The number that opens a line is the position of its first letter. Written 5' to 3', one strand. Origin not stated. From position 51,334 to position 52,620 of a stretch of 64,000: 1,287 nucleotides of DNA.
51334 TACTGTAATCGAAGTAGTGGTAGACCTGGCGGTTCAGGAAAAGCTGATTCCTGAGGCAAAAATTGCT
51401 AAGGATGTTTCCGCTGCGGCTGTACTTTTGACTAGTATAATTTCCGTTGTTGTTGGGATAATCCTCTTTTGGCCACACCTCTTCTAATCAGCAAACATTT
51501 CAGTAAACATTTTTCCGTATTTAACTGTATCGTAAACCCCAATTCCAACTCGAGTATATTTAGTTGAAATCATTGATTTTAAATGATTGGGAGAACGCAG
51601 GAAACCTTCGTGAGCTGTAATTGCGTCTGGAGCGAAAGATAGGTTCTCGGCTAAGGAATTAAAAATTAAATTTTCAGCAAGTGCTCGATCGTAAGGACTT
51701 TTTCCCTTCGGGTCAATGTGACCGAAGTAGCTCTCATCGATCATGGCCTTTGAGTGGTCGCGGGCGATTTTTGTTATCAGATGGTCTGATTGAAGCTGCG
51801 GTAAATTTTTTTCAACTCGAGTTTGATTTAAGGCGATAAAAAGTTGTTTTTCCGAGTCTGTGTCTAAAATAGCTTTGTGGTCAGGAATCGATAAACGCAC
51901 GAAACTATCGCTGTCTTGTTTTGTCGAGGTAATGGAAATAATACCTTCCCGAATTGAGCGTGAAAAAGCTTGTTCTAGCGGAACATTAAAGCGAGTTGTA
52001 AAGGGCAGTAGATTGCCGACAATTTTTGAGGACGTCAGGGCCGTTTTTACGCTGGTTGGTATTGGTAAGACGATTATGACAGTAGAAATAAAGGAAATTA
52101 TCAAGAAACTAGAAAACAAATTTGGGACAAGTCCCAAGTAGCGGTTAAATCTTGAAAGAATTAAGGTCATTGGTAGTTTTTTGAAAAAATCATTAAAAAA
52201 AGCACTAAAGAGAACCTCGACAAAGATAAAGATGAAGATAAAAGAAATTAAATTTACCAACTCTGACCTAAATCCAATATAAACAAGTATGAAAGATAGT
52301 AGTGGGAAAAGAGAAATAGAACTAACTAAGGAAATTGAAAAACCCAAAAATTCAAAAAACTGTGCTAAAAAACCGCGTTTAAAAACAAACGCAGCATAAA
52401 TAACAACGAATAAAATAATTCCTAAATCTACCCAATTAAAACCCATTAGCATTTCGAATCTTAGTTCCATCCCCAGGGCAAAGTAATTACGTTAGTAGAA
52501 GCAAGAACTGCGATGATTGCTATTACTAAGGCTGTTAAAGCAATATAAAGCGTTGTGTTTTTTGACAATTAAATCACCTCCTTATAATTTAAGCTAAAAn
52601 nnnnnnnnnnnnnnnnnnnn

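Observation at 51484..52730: Two paralogous 35-aa hydrophobic peptides in tandem, translationally coupled to a CvpA-CAP fusion gene, downstream of a histidine kinase and a peptide-binding SBP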

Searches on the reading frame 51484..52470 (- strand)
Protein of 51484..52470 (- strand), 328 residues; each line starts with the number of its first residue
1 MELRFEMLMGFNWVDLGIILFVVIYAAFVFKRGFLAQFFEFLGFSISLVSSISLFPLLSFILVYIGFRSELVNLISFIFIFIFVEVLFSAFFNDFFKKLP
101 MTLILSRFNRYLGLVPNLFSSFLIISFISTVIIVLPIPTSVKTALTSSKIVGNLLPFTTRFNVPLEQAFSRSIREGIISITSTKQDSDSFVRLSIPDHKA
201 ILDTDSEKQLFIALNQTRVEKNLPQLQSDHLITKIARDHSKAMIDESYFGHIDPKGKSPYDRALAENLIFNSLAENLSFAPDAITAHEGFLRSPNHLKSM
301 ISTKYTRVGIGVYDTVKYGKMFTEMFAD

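Call 4: search_protein_families(library=pfam, proteins=[window:51484-52470:-], max_evalue=0.01)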
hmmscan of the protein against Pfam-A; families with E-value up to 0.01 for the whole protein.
window:51484-52470:- (328 aa): 2 families
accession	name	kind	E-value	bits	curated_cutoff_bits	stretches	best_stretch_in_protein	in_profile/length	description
PF02674.22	Colicin_V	-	7.5e-10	39.4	29.3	1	14-152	1-137/144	Colicin V production protein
PF00188.32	CAP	-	1.4e-09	39.3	21.1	1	213-318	3-108/117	Cysteine-rich secretory protein family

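Call 6: find_related_loci(query=window:51484-52470:-, collection=genome_contigs, flank=6000)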
Query window:51484-52470:- (328 aa) in genome_contigs; peptide patterns used: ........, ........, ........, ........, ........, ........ (x = any residue, [..] = any of these).
249 stretches matched a pattern; 1 encode a relative of the query (tblastn E <= 1e-3); 1 distinct loci.
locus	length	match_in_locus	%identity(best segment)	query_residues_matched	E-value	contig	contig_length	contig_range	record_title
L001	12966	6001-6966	78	7-328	5e-173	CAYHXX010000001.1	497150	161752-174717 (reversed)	MAG TPA_asm: uncultured Gammaproteobacteria bacterium isolate ERP119705_co16_46 genome assembly, contig: NODE_4_length_4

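Call 11: find_homologous_proteins(query=window:51484-52470:-, max_evalue=0.001)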
Query window:51484-52470:- (328 aa): 11 proteins with E <= 0.001 among 2803 candidates.
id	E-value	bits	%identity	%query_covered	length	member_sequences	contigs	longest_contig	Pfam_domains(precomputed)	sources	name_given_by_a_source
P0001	5.8e-184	629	90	98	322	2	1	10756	PF00188.33,PF02674.23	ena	-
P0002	1.8e-177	607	87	98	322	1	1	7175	PF00188.33,PF02674.23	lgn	-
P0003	6.6e-176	602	86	98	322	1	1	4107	PF00188.33,PF02674.23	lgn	-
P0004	1.0e-167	575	82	98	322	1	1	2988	PF00188.33,PF02674.23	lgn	-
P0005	3.3e-164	564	79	98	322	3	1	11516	PF00188.33,PF02674.23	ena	-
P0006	5.9e-161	553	77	98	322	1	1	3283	PF00188.33,PF02674.23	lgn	-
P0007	8.6e-150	516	74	98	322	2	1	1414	PF00188.33,PF02674.23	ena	-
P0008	2.7e-131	456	66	98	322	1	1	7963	PF00188.33,PF02674.23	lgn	-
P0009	2.9e-105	370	55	98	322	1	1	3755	PF00188.33,PF02674.23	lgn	-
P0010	1.8e-97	345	49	98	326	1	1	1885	PF00188.33,PF02674.23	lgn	-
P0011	6.4e-80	287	45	98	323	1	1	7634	PF00188.33,PF02674.23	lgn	-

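Call 12: find_encoding_contigs(protein=P0011, flank=6000, max_places=2)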
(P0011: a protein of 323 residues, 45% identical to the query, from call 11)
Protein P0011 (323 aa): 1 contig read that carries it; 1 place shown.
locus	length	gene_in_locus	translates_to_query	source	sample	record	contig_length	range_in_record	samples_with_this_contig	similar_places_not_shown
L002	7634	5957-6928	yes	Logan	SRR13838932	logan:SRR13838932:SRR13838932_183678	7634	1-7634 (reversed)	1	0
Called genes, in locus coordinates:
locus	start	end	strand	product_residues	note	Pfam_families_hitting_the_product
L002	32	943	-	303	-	PF03446:NAD_binding_2, PF00393:6PGD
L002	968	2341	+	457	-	PF00479:G6PD_N, PF02781:G6PD_C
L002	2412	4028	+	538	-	PF00496:SBP_bac_5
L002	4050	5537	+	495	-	PF00672:HAMP, PF00512:HisKA (weak), PF02518:HATPase_c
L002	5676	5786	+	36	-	-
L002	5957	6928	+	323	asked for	PF02674:Colicin_V, PF00188:CAP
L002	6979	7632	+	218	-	?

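Call 13: find_encoding_contigs(protein=P0010, flank=6000, max_places=2)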
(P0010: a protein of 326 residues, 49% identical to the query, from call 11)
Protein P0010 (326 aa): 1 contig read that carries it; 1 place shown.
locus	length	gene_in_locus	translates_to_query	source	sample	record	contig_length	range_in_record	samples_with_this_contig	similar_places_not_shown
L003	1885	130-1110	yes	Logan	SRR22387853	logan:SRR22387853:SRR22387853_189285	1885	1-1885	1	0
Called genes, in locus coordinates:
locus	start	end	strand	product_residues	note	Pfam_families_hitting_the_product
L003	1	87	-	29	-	?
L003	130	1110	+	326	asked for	PF02674:Colicin_V, PF00188:CAP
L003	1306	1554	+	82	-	-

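Call 14: find_encoding_contigs(protein=P0009, flank=6000, max_places=2)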
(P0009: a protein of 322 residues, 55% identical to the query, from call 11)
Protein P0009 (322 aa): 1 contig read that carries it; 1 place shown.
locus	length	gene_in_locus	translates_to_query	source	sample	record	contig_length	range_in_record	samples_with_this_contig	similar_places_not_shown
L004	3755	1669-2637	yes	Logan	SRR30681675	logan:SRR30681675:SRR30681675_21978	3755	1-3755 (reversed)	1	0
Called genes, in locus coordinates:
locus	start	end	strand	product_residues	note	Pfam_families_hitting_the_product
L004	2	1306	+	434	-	?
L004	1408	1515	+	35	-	-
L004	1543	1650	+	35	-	-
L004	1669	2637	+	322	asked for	PF02674:Colicin_V, PF00188:CAP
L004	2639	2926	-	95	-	-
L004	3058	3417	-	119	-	PF01219:DAGK_prokar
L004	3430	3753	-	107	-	?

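Call 15: find_encoding_contigs(protein=P0008, flank=6000, max_places=2)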
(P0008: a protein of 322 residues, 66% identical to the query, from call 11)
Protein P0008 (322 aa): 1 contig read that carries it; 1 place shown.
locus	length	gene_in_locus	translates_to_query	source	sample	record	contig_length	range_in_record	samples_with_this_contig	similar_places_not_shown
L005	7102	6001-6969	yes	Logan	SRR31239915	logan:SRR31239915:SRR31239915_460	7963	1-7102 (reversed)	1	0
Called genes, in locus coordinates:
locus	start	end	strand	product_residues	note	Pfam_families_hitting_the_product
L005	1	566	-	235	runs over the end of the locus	PF02096:60KD_IMP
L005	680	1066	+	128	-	-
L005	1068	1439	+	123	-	PF01219:DAGK_prokar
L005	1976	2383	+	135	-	PF01641:SelR, PF24046:At4g08330 (faint)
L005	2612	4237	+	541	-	PF00496:SBP_bac_5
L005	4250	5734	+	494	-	PF00672:HAMP, PF00512:HisKA, PF02518:HATPase_c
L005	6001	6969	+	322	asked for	PF02674:Colicin_V, PF00188:CAP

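Call 16: find_encoding_contigs(protein=P0001, flank=6000, max_places=2)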
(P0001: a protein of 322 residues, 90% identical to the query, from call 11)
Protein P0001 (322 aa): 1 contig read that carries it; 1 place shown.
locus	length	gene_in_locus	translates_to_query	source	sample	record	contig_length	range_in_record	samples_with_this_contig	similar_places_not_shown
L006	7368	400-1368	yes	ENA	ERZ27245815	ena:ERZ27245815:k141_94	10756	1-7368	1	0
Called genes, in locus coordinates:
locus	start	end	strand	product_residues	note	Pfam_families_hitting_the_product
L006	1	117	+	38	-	?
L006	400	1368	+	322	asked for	PF02674:Colicin_V, PF00188:CAP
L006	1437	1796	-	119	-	PF01219:DAGK_prokar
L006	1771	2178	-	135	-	-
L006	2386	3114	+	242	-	PF02096:60KD_IMP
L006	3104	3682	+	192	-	PF01145:Band_7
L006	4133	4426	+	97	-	PF04221:RelB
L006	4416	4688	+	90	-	PF15738:YafQ_toxin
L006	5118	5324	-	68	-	-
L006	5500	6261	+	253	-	-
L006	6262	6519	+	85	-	-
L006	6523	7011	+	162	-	-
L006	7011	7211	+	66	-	-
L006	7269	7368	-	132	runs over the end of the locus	-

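Call 17: find_encoding_contigs(protein=P0002, flank=6000, max_places=2)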
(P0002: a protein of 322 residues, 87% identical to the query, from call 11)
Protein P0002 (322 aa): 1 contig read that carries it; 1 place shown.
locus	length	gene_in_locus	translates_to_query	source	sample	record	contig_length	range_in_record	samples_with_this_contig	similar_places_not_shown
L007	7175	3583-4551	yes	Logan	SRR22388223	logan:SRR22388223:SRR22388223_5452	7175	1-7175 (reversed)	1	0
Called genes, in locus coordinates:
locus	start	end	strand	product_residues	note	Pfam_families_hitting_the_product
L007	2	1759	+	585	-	?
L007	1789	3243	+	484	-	PF00672:HAMP, PF00512:HisKA, PF02518:HATPase_c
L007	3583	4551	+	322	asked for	PF02674:Colicin_V, PF00188:CAP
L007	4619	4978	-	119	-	PF01219:DAGK_prokar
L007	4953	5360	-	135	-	-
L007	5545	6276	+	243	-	PF02096:60KD_IMP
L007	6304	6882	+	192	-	PF01145:Band_7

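Call 18: find_encoding_contigs(protein=P0005, flank=6000, max_places=2)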
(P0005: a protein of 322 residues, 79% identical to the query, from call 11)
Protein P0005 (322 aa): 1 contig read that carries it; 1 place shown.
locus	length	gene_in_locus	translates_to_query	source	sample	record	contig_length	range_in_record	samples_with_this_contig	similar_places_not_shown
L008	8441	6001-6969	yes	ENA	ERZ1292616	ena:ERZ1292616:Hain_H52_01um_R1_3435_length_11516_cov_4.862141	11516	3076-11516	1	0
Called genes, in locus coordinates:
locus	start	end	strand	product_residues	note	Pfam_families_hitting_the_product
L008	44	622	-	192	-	PF01145:Band_7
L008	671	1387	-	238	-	PF02096:60KD_IMP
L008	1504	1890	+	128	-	PF00072:Response_reg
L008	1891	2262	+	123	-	PF01219:DAGK_prokar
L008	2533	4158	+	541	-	PF00496:SBP_bac_5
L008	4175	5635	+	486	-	PF00672:HAMP (weak), PF00512:HisKA, PF02518:HATPase_c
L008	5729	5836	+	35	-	-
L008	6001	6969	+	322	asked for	PF02674:Colicin_V, PF00188:CAP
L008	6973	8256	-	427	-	PF02812:ELFV_dehydrog_N, PF00208:ELFV_dehydrog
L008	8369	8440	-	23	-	?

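Call 19: find_encoding_contigs(protein=P0006, flank=6000, max_places=2)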
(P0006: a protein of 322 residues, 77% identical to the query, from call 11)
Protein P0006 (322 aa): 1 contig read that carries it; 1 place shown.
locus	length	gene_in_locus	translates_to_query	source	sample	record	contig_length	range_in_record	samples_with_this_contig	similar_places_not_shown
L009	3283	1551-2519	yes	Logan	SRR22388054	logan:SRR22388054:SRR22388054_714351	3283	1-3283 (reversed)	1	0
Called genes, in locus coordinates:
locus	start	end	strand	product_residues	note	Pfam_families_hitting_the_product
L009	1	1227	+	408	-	?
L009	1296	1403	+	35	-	-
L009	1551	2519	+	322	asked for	PF02674:Colicin_V, PF00188:CAP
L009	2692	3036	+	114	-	PF04266:ASCH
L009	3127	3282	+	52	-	?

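Call 33: search_protein_families(library=ncbifam, proteins=[window:51484-52470:-], max_evalue=1)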
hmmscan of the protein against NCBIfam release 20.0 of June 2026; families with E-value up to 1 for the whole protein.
window:51484-52470:- (328 aa): 3 families
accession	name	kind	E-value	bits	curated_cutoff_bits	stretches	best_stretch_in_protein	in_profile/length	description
TIGR02909.1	spore_YkwD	subfamily_domain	1.9e-20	73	171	1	205-327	3-126/127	uncharacterized protein, YkwD family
NF033740.0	MarP_fam_protase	equivalog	3.2e-07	29.7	250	1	14-159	1-143/390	MarP family serine protease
NF052539.1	DivAsocLipDalA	equivalog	5.5e-05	23.1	200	1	209-321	50-162/169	divisome-associated lipoprotein DalA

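Call 39: list_cluster_members(proteins=[window:51484-52452:-, window:52796-54262:-, window:51128-51487:+, window:49835-50563:-, window:43026-45395:-, window:52603-52707:-, window:52464-52568:-])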
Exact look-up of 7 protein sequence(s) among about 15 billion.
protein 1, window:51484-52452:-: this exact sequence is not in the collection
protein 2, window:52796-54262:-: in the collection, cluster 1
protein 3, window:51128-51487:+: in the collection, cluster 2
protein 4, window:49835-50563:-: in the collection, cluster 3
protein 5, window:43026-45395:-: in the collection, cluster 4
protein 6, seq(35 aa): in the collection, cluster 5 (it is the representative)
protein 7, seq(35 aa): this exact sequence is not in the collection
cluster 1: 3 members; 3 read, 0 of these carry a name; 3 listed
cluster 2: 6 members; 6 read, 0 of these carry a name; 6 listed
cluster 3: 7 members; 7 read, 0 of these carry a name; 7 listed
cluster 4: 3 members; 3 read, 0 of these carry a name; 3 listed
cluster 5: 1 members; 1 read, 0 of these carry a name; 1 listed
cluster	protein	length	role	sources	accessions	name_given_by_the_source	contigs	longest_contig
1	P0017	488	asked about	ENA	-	-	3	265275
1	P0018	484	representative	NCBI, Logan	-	-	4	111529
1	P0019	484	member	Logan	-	-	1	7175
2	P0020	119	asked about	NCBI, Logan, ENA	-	-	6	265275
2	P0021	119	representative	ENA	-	-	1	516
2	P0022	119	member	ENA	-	-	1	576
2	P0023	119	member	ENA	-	-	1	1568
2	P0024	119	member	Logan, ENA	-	-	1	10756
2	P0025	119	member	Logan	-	-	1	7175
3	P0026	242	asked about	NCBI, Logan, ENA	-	-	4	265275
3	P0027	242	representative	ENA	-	-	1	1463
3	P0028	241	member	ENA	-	-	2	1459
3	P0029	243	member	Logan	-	-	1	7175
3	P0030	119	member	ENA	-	-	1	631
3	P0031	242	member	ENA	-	-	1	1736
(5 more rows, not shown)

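Call 55: find_homologous_proteins(query=A4, max_evalue=0.001)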
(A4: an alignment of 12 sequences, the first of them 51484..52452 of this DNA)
Query A4 (12 sequences) (322 aa, profile of the alignment): 34 proteins with E <= 0.001 among 8000 candidates.
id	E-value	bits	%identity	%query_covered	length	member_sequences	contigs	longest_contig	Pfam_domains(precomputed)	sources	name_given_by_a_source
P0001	1.1e-176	605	90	100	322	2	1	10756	PF00188.33,PF02674.23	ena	-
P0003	3.2e-176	604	86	100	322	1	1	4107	PF00188.33,PF02674.23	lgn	-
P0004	1.1e-174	599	82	100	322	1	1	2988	PF00188.33,PF02674.23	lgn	-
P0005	1.1e-173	595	79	100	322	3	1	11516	PF00188.33,PF02674.23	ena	-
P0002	4.7e-173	593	87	100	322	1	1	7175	PF00188.33,PF02674.23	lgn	-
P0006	1.4e-171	588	77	100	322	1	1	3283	PF00188.33,PF02674.23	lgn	-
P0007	2.1e-165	568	74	100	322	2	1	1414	PF00188.33,PF02674.23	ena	-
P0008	1.2e-159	549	66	100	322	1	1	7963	PF00188.33,PF02674.23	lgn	-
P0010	1.5e-148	513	49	100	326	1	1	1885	PF00188.33,PF02674.23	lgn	-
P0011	1.3e-145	503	45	100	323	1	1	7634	PF00188.33,PF02674.23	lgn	-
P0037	6.0e-135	468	46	100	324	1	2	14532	PF00188.33,PF02674.23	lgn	-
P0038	1.4e-127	444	44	100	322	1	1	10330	PF00188.33,PF02674.23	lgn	-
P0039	4.5e-126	439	41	100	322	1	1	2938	PF00188.33,PF02674.23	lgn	-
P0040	2.9e-73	265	31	98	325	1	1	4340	PF00188.33,PF02674.23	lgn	-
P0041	2.8e-71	259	33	79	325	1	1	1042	PF00188.33,PF02674.23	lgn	-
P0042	2.4e-69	252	34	99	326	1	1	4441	PF00188.33,PF02674.23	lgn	-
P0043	3.1e-64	236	29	99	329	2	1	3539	PF00188.33,PF02674.23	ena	-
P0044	7.4e-63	231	29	98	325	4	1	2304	PF00188.33,PF02674.23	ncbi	-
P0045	7.0e-62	228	31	98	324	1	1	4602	PF00188.33,PF02674.23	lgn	-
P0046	5.0e-61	225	29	99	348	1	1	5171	PF00188.33,PF02674.23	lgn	-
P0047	1.3e-60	224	30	99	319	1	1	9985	PF00188.33,PF02674.23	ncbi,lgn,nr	ncbi:CvpA family protein [Candidatus Curtissbacteria bacterium]|nr:CvpA family protein [Candidatus C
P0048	1.3e-60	224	28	99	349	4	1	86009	PF00188.33,PF02674.23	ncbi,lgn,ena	-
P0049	3.5e-60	222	29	99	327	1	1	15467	PF00188.33,PF02674.23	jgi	-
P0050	2.2e-59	220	27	98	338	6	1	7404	PF00188.33,PF02674.23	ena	-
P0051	4.8e-59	219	27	99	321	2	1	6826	PF00188.33,PF02674.23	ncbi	-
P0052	6.5e-59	218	29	99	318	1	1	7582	PF00188.33,PF02674.23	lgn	-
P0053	2.5e-50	190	28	99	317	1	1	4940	PF00188.33,PF02674.23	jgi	jgi:uncharacterized protein YkwD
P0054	3.8e-48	183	29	100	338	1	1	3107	PF00188.33,PF02674.23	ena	-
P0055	2.2e-40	157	25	98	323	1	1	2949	PF00188.33,PF02674.23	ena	-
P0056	2.0e-38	151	36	39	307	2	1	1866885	PF00188.33,PF02674.23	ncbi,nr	ncbi:CvpA family protein [Lacibacter luteus]|nr:CvpA family protein [Lacibacter luteus]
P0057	3.3e-15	74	28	34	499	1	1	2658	PF00188.33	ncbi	-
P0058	3.5e-15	74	31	55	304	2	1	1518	PF00188.33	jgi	jgi:uncharacterized protein YkwD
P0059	1.2e-13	69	32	36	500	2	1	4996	PF00188.33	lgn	-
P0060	1.1e-4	40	22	58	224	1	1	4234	PF02674.23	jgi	-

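Call 56: predict_structure(alignment_id=A4)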
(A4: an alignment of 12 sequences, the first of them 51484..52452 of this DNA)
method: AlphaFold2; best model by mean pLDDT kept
length: 322 residues; sequences in the alignment: 12
mean_pLDDT: 74.0   pTM: 0.57
mean pLDDT of the five models: 74.0, 72.1, 62.9, 59.0, 57.4
residues with pLDDT >= 90: 75; 70-90: 97; 50-70: 122; < 50: 28
segments of 3 or more residues with pLDDT < 50: 156-179
pLDDT, mean of each block of 10 residues (from residue 1): 62 67 63 69 67 70 60 75 76 70 67 66 60 65 64 49 39 40 63 90 97 97 97 91 80 86 91 83 85 95 94 88 88
secondary structure, 60 per line:
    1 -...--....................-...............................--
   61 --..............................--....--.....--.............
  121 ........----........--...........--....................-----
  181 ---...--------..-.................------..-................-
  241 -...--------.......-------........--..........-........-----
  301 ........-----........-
elements in order: H7-26 H28-58 H63-92 H95-98 H101-105 H108-128 H133-140 H143-153 H156-175 E184-186 H198-214 H224-239 E242-244 H253-259 E267-274 H277-286 H288-295 E301-308 E314-321

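Call 57: find_encoding_contigs(protein=P0048, flank=6000, max_places=2)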
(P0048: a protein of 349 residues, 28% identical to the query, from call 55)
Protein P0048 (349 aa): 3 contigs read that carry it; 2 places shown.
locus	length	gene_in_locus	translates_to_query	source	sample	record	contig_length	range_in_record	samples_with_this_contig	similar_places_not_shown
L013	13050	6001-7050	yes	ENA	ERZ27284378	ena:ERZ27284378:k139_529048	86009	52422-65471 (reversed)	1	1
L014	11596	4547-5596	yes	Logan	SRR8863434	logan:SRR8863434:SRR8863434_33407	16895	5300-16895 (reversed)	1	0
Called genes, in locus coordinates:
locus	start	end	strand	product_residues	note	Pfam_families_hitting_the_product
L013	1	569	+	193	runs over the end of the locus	PF13399:LytR_C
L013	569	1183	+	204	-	PF00834:Ribul_P_3_epim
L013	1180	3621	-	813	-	PF00912:Transgly, PF00905:Transpeptidase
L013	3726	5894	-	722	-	PF00912:Transgly, PF00905:Transpeptidase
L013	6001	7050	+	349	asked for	PF02674:Colicin_V, PF00188:CAP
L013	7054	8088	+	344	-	PF00162:PGK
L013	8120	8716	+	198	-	PF13189:Cytidylate_kin2 (faint), PF13207:AAA_17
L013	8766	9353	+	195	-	PF18915:DUF5667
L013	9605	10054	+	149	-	PF22811:Zn_ribbon_NrdR, PF03477:ATP-cone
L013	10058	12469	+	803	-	PF00317:Ribonuc_red_lgN, PF02867:Ribonuc_red_lgC, PF12637:TSCPD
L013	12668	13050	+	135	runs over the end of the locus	PF14478:DUF4430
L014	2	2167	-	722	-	?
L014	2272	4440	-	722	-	PF00912:Transgly, PF00905:Transpeptidase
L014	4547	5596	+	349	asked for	PF02674:Colicin_V, PF00188:CAP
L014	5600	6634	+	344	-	PF00162:PGK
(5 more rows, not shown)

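Call 58: find_encoding_contigs(protein=P0047, flank=6000, max_places=2)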
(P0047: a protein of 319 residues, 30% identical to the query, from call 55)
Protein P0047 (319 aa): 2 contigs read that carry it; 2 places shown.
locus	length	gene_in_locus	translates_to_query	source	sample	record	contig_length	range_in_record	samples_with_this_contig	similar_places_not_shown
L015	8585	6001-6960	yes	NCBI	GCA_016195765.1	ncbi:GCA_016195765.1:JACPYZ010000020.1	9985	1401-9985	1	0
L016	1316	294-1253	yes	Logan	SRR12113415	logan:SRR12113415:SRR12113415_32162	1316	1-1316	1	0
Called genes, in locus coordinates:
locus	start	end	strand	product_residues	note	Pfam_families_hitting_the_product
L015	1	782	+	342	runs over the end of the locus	PF00512:HisKA, PF02518:HATPase_c, PF13589:HATPase_c_3 (weak)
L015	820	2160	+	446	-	PF00364:Biotin_lipoyl (faint), PF25954:Beta-barrel_RND_2 (faint), PF25917:BSH_RND (faint), PF25990:Beta-barrel_YknX, PF25967:RND-MFP_C (weak)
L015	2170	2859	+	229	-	PF00005:ABC_tran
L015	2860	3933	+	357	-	PF12704:MacB_PCD, PF02687:FtsX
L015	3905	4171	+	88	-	-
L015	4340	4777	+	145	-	-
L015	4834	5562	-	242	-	PF01411:tRNA-synt_2c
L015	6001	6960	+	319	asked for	PF02674:Colicin_V, PF00188:CAP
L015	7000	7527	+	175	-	-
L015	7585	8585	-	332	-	PF00817:IMS, PF21999:IMS_HHH_1, PF11799:IMS_C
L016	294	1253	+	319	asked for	PF02674:Colicin_V, PF00188:CAP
